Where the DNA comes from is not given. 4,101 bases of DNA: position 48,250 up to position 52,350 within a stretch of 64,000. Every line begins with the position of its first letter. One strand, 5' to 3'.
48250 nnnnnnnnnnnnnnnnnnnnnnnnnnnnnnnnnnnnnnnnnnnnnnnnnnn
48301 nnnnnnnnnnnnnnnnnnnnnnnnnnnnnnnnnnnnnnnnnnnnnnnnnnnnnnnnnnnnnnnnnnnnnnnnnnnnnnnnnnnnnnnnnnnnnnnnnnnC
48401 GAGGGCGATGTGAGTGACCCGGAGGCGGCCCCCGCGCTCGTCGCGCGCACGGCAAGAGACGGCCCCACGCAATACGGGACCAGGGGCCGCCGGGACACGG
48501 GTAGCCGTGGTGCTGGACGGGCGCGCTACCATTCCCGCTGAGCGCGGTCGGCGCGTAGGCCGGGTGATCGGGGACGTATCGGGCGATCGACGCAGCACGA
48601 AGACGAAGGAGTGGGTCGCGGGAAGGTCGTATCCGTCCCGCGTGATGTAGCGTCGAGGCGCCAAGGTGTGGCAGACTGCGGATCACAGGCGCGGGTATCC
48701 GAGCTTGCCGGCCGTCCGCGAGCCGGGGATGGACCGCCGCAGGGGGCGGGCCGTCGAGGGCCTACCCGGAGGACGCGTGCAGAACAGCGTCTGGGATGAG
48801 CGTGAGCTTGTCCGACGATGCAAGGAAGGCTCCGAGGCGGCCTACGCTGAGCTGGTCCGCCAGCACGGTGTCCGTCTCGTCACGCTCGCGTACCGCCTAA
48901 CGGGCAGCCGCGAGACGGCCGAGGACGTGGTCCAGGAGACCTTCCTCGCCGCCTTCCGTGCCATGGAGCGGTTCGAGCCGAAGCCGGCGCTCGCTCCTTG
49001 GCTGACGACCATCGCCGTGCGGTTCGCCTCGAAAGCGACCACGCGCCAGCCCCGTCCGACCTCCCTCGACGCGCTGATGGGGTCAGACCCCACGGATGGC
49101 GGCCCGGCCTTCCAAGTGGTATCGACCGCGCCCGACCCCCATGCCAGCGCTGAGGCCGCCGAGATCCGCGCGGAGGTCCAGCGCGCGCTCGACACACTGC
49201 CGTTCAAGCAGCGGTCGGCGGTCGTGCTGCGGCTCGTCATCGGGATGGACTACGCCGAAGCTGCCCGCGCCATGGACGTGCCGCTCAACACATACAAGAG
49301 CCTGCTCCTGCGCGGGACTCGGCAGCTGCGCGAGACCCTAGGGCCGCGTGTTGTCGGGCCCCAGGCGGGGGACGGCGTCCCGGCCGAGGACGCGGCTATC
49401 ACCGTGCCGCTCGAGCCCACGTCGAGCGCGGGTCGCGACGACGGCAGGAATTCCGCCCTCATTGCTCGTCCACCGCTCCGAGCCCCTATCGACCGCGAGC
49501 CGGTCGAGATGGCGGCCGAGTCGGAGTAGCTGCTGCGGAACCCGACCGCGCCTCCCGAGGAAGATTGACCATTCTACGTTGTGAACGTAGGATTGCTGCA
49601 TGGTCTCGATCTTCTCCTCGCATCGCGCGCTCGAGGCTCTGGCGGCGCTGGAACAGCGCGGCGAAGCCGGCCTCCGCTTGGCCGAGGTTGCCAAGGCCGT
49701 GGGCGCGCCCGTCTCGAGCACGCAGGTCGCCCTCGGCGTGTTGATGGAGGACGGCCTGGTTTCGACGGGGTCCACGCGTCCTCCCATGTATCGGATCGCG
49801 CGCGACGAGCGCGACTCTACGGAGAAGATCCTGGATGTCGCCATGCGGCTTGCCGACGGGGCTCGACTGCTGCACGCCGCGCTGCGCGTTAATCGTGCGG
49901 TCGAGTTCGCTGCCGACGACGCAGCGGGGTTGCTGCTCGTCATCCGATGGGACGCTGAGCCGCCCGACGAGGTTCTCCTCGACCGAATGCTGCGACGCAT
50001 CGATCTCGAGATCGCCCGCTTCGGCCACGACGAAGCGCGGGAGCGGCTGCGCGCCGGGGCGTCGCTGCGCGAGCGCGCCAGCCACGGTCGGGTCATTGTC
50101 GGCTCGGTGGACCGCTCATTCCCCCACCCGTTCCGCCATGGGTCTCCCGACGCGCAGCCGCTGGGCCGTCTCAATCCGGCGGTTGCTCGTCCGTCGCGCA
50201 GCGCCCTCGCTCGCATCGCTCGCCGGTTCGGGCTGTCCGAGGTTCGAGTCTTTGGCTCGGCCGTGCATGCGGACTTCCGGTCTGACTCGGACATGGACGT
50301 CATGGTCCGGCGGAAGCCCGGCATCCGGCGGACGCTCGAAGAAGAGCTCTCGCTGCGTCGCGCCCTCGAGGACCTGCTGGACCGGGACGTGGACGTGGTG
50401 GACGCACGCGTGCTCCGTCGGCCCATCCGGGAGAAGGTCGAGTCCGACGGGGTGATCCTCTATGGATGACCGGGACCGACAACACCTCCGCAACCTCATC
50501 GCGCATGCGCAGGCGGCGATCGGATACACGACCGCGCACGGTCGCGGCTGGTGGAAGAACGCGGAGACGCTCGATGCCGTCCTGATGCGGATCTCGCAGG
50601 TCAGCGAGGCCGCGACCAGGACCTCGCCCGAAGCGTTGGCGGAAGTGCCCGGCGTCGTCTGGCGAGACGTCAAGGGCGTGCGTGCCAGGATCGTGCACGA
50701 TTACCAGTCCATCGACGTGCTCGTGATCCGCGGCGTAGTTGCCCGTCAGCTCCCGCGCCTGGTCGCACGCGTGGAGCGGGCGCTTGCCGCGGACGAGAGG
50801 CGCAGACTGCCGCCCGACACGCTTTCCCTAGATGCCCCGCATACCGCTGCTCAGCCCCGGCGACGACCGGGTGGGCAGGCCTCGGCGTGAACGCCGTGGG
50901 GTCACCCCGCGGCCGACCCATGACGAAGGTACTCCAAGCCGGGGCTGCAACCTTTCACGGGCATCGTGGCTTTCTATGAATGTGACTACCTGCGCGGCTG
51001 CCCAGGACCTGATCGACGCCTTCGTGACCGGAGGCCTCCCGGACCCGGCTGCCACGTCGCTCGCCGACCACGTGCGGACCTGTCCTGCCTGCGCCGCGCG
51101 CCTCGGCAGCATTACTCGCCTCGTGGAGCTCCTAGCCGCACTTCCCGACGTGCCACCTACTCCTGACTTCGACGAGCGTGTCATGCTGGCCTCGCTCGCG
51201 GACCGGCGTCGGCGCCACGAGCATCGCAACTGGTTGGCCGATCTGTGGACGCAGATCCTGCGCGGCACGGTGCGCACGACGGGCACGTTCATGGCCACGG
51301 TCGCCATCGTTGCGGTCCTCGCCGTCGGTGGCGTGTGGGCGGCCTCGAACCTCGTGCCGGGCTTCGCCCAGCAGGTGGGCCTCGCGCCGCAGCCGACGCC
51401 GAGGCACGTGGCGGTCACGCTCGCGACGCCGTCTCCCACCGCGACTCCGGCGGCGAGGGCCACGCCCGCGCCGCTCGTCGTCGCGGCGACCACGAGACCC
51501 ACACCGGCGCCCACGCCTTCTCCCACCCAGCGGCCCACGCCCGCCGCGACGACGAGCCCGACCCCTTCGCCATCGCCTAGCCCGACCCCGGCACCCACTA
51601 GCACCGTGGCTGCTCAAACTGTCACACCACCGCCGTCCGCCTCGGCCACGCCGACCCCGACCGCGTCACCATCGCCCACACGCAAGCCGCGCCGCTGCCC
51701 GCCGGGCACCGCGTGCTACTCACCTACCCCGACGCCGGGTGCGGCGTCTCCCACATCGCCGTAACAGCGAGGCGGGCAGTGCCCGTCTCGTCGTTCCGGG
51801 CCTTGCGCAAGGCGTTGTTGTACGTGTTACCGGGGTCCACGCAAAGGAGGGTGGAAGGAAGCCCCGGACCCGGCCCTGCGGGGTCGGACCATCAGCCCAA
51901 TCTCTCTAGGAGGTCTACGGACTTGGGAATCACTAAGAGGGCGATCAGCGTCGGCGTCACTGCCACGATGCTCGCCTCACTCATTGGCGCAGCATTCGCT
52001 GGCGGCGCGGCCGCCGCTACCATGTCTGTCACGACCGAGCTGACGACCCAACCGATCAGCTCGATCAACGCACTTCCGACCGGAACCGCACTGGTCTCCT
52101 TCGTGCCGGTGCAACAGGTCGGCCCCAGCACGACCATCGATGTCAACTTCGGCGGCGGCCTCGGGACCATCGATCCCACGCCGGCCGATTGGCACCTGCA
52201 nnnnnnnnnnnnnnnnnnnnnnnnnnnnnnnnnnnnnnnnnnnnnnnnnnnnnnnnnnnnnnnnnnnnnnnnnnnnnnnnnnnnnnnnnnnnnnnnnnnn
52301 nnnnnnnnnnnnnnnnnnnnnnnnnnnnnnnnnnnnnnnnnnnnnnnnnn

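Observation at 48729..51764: An ECF sigma factor is separated from its zf-HC2 anti-sigma factor by an inserted MNT/HEPN pair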

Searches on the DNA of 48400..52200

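Call 66: search_rna_families(source=window, start=48400, end=52200, threshold=evalue, max_evalue=1)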
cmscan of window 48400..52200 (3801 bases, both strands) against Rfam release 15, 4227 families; matches with E-value up to 1: 0.
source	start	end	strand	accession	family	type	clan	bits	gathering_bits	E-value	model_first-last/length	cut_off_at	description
